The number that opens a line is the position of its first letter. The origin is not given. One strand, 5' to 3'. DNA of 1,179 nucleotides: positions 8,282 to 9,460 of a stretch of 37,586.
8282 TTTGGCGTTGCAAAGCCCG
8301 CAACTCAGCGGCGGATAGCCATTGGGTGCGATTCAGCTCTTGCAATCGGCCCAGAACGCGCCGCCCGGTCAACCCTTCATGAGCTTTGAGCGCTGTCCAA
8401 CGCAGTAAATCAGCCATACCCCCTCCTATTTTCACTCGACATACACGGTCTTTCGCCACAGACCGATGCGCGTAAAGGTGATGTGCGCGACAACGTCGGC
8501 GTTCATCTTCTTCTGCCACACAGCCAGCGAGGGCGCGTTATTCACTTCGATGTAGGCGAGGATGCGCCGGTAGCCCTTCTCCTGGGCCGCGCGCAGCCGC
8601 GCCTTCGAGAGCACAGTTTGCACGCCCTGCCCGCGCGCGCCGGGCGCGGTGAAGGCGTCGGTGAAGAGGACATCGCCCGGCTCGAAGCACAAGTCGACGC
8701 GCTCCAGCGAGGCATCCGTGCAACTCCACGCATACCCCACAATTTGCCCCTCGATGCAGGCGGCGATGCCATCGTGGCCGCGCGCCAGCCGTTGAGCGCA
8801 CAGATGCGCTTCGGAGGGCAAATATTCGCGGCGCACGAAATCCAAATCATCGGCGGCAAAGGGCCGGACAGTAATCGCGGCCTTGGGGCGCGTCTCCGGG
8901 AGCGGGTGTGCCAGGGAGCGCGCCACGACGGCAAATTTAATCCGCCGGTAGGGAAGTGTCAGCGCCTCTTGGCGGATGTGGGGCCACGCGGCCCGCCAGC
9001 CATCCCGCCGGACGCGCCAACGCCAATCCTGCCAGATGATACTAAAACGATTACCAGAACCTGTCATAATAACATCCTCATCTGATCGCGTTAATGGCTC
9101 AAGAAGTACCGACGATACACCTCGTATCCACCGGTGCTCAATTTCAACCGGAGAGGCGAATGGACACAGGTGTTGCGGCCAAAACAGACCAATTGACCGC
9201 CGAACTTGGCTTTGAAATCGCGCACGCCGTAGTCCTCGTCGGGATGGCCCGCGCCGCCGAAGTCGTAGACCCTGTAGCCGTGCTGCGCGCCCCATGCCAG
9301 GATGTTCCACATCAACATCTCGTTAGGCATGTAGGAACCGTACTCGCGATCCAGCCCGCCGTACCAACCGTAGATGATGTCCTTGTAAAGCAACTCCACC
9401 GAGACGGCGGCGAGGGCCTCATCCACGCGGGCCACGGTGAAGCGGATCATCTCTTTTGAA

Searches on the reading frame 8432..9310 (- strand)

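Call 7: search_protein_families(library=pfam, proteins=[window:8432-9310:-], max_evalue=0.001)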
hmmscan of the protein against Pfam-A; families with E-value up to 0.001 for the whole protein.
window:8432-9310:- (292 aa): 1 family
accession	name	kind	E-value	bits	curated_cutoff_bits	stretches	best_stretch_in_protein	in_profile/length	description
PF00583.31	Acetyltransf_1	-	1.6e-07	32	20.7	1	171-269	25-114/116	Acetyltransferase (GNAT) family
